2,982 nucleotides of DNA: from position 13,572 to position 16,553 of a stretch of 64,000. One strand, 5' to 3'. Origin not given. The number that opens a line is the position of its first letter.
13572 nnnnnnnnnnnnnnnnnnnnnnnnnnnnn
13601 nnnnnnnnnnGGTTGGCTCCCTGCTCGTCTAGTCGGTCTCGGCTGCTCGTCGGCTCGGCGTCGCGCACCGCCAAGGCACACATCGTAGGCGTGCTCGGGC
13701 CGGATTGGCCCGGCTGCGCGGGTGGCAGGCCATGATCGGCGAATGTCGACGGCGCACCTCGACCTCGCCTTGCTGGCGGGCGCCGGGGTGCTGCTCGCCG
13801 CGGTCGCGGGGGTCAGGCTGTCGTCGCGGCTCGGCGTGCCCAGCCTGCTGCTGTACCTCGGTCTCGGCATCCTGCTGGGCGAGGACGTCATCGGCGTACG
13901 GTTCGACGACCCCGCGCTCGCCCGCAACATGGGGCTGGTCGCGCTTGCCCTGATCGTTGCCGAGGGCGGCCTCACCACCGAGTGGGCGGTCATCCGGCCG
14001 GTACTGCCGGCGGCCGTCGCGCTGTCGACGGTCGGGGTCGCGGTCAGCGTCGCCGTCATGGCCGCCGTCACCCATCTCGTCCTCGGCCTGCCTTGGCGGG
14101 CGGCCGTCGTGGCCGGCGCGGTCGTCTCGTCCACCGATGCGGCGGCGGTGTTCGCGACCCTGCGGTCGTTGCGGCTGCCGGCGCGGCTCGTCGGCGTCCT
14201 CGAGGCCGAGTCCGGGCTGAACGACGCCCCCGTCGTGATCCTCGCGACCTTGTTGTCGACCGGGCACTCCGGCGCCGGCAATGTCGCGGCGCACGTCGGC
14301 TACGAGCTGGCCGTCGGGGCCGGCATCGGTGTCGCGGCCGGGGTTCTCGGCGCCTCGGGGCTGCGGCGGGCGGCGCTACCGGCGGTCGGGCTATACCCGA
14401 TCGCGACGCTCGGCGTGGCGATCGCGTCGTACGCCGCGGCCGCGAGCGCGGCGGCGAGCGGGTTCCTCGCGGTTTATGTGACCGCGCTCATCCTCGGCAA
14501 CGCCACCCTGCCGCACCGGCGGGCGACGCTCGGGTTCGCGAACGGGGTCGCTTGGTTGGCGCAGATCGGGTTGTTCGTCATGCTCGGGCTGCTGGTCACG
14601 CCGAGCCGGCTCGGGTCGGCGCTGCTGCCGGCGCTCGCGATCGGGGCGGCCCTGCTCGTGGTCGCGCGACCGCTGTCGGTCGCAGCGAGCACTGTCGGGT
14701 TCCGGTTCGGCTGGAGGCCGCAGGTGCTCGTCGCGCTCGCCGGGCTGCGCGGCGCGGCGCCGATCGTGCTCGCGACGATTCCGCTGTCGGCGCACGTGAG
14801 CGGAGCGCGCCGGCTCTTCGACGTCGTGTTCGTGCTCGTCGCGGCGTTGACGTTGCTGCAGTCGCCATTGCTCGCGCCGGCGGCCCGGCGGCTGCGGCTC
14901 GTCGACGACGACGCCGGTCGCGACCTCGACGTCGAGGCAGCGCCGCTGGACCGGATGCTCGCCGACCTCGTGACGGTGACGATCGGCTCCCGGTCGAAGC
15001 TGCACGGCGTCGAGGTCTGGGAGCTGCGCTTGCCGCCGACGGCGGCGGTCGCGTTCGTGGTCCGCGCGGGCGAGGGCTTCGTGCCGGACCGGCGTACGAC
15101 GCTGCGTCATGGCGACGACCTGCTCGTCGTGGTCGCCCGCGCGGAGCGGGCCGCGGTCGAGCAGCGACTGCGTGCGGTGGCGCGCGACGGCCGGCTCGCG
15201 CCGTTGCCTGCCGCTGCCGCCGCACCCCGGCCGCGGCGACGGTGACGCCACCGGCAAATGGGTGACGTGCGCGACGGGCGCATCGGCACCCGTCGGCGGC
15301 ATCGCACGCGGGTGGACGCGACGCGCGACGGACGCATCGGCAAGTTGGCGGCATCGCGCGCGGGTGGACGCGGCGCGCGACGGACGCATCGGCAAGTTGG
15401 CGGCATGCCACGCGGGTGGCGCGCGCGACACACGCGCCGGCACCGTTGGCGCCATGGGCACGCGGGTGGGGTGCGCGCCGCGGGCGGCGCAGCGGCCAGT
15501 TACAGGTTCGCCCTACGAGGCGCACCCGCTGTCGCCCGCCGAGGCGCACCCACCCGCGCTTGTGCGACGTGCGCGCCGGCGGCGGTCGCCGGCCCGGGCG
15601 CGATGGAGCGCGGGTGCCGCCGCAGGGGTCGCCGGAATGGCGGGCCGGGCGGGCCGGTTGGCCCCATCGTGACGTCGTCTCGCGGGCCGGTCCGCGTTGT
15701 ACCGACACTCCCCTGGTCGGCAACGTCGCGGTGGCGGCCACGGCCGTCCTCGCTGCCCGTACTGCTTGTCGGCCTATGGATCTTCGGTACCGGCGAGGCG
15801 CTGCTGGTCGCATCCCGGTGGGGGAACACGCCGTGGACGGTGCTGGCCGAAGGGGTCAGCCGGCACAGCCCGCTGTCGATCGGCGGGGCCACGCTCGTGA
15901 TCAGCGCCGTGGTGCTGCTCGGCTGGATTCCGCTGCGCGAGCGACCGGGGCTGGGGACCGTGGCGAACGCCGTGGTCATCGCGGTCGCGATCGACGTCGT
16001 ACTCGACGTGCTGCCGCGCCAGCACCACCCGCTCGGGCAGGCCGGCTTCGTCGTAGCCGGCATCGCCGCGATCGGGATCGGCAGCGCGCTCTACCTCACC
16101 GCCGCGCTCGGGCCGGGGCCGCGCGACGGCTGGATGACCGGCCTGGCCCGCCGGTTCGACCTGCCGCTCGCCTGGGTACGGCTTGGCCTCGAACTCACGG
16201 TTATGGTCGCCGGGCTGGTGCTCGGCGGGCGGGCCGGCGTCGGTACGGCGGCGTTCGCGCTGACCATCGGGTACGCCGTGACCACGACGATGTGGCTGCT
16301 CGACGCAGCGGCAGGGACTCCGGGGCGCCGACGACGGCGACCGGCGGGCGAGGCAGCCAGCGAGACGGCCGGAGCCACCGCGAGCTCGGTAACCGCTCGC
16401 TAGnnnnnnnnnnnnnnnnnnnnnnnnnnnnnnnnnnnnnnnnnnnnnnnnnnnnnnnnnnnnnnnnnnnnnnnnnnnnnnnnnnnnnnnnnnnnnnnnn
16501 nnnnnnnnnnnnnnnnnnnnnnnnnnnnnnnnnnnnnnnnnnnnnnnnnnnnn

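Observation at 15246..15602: Intergenic 52-bp tandem repeat array (about 3.5 copies) between the K+/H+ antiporter and a YczE-like membrane protein gene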

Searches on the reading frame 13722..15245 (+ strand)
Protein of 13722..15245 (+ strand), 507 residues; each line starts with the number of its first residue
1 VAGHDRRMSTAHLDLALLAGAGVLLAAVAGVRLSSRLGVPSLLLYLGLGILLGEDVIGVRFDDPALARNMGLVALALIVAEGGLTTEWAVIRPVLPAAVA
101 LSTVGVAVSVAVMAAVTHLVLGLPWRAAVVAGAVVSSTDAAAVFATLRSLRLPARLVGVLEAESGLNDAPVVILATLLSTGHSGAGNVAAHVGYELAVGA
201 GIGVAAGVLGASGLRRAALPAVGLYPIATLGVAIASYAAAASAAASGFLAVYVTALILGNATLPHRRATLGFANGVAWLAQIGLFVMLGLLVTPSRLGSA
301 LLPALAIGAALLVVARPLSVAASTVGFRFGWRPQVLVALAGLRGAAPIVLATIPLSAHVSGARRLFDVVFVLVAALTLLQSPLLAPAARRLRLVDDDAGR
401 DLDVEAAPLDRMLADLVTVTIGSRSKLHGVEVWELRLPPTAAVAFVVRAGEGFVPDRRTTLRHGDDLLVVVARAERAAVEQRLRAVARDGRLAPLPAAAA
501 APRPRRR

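Call 7: search_protein_families(library=pfam, proteins=[window:13722-15245:+])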
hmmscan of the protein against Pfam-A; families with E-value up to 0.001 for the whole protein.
window:13722-15245:+ (507 aa): 2 families
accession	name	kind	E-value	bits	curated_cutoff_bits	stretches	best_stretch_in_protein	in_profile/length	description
PF00999.27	Na_H_Exchanger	-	7.3e-40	137.4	26.2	1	24-388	2-373/375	Sodium/hydrogen exchanger, transmembrane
PF02080.26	TrkA_C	-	2.7e-06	27.6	27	1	416-482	1-69/71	TrkA-C domain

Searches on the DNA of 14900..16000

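Call 5: search_rna_families(source=window, start=14900, end=16000, threshold=evalue, max_evalue=10)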
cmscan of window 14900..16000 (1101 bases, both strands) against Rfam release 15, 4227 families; matches with E-value up to 10: 0.
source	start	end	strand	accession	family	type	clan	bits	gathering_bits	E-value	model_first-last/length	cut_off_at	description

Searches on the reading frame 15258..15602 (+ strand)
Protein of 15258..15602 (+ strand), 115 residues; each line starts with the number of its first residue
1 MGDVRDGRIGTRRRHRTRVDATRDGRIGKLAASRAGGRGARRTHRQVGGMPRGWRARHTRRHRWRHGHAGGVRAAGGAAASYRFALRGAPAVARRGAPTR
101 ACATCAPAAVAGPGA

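Call 51: find_homologous_proteins(query=window:15258-15602:+, max_evalue=0.01)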
Query window:15258-15602:+: 681 candidates shared short words with the query, none scored E <= 0.01.

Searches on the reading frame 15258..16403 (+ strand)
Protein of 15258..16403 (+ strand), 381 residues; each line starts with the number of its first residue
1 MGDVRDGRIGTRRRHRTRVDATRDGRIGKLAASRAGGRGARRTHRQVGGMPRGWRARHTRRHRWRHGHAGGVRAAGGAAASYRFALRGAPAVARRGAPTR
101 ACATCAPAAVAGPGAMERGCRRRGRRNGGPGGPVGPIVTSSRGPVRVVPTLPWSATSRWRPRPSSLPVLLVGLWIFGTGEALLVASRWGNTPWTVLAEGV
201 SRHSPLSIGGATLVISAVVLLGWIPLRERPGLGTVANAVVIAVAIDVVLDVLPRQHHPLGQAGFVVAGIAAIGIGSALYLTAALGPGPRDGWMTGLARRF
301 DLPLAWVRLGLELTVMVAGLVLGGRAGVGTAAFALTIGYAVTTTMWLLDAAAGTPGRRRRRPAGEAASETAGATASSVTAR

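Call 7: search_protein_families(library=pfam, proteins=[window:15258-16403:+])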
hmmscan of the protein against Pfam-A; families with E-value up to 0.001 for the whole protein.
window:15258-16403:+ (381 aa): 0 families
